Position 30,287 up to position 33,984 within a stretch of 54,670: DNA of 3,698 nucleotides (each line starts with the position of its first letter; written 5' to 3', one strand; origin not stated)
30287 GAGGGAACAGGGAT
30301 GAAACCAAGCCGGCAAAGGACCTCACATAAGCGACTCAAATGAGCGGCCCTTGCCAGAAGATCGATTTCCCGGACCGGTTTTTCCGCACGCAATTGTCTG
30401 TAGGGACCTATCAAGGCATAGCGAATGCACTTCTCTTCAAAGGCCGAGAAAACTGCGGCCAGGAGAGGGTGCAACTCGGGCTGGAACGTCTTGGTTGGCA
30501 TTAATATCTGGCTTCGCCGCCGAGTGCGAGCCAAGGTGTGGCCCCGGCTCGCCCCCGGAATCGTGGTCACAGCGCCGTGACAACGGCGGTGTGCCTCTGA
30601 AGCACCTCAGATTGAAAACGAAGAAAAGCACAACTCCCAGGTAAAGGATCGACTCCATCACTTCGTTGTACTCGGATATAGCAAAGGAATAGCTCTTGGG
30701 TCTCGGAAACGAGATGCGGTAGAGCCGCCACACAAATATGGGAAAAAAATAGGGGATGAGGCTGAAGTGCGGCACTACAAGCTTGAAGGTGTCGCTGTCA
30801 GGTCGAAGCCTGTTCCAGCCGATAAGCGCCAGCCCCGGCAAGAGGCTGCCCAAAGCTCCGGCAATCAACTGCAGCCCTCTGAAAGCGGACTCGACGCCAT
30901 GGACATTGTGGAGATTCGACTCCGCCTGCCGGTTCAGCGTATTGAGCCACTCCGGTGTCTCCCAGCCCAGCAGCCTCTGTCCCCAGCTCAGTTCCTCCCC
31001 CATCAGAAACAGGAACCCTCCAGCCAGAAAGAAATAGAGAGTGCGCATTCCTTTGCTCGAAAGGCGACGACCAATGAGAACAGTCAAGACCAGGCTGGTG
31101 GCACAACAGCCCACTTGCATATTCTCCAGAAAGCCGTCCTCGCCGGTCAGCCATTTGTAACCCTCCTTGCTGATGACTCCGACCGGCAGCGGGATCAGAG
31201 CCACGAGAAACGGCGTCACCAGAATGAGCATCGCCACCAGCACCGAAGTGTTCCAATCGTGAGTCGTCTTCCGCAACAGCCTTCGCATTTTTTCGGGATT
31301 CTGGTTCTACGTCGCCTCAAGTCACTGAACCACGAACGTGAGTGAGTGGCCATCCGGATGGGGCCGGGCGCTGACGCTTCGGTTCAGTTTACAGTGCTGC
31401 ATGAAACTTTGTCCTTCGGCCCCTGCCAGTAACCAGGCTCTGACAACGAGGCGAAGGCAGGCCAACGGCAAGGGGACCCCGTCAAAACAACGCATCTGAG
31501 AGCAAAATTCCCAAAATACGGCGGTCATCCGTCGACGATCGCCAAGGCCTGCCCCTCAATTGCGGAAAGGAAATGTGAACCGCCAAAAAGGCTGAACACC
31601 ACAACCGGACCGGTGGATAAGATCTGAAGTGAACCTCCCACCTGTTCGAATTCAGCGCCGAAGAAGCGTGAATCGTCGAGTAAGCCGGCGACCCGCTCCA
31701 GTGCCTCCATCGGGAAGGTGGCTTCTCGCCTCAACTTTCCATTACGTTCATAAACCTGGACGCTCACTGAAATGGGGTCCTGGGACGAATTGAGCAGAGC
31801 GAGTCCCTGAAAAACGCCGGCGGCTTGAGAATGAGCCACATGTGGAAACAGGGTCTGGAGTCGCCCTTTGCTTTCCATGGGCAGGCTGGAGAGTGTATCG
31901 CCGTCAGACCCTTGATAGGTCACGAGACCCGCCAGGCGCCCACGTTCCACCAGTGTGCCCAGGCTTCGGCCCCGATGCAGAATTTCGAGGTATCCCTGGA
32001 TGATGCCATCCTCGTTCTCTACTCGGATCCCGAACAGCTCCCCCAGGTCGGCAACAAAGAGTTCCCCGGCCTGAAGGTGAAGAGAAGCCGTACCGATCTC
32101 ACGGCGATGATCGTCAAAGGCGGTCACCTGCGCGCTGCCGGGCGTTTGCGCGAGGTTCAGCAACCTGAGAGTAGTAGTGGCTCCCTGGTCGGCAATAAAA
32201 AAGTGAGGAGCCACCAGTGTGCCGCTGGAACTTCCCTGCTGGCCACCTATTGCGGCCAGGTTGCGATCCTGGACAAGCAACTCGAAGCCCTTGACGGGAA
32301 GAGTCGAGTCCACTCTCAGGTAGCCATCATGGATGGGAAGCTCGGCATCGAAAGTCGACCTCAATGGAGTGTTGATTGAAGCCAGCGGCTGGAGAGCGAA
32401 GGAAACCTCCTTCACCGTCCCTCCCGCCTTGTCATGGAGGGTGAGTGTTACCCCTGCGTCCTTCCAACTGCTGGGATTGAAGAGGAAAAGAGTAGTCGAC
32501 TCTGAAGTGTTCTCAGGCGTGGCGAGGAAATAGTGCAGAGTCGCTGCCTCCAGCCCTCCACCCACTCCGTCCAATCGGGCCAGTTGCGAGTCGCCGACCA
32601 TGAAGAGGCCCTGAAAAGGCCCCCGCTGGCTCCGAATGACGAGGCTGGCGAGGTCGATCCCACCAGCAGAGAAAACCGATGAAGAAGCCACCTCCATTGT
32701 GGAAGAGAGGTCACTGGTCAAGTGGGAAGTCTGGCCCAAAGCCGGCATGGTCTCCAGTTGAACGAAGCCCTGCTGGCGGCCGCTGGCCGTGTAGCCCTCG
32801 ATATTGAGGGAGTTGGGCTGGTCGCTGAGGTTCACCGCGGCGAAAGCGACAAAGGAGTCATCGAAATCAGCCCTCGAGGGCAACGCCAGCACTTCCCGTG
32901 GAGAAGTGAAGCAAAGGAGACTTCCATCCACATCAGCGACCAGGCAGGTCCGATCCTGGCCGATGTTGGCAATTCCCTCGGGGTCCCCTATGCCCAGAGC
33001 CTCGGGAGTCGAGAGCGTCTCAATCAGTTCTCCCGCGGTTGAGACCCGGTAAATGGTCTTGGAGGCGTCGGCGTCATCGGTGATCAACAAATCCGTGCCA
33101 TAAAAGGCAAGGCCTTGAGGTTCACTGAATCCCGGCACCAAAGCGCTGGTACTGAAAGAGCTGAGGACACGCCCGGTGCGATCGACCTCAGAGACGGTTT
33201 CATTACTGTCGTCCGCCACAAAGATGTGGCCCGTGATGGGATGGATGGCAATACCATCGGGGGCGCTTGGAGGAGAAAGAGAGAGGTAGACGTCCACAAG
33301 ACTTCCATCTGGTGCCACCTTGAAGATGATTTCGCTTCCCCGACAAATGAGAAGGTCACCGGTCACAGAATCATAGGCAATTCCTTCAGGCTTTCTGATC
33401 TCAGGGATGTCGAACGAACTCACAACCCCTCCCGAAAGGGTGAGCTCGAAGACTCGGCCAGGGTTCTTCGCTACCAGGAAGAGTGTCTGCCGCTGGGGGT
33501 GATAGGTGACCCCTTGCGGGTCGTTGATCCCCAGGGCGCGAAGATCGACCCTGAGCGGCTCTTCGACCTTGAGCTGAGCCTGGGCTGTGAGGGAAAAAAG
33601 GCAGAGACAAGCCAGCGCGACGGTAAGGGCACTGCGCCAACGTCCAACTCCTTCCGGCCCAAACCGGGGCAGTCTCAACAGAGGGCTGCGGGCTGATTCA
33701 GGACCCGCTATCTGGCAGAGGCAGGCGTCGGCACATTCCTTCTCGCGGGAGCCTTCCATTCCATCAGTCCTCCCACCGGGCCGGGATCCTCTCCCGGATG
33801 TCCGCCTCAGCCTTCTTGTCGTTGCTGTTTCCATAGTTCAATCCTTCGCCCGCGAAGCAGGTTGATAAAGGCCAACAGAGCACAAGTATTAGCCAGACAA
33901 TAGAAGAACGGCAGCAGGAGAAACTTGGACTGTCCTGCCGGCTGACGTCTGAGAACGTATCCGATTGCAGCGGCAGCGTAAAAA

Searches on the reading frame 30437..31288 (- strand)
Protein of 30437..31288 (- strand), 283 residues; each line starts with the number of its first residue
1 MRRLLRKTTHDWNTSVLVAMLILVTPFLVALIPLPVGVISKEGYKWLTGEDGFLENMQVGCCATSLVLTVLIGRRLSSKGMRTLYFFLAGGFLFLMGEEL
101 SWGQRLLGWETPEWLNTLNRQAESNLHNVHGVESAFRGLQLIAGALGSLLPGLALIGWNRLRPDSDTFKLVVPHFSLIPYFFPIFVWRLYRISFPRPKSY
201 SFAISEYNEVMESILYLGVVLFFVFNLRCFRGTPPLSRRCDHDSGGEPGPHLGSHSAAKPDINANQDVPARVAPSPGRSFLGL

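Call 8: search_protein_families(library=pfam, proteins=[window:30437-31288:-])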
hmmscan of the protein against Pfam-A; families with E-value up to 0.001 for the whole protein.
window:30437-31288:- (283 aa): 0 families

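Call 20: search_protein_families(library=ncbifam, proteins=[window:30437-31288:-], max_evalue=0.01)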
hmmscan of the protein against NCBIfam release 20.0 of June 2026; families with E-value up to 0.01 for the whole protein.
window:30437-31288:- (283 aa): 1 family
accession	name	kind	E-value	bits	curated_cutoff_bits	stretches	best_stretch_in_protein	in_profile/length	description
NF041882.1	PA3371_fam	equivalog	0.0046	17.9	50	0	56-75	33-52/60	PA3371 family protein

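Call 37: search_protein_families(library=pfam, proteins=[window:30437-31288:-], max_evalue=1)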
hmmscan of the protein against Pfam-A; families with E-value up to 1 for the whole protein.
window:30437-31288:- (283 aa): 0 families

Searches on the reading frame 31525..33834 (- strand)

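Call 18: search_protein_families(library=pfam, proteins=[window:31525-33834:-])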
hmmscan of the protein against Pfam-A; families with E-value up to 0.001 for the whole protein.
window:31525-33834:- (769 aa): 3 families
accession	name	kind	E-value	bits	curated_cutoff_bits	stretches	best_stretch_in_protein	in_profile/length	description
PF06977.17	SdiA-regulated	-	6.6e-11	42.3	21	1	106-155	25-74/249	SdiA-regulated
PF18986.5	DUF5719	-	0.00018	21.2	26.2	0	666-703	56-93/319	Family of unknown function (DUF5719)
PF08450.18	SGL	-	0.0002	21.5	26.3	0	190-229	184-222/246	SMP-30/Gluconolactonase/LRE-like region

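Call 20: search_protein_families(library=ncbifam, proteins=[window:31525-33834:-], max_evalue=0.01)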
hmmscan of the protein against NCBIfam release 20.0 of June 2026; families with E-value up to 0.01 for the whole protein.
window:31525-33834:- (769 aa): 1 family
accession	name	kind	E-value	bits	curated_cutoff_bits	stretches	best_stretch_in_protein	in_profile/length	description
NF035926.1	scyF_NHL_VPEP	equivalog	0.00025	20.3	350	1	193-274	105-188/376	scytonemin biosynthesis PEP-CTERM protein ScyF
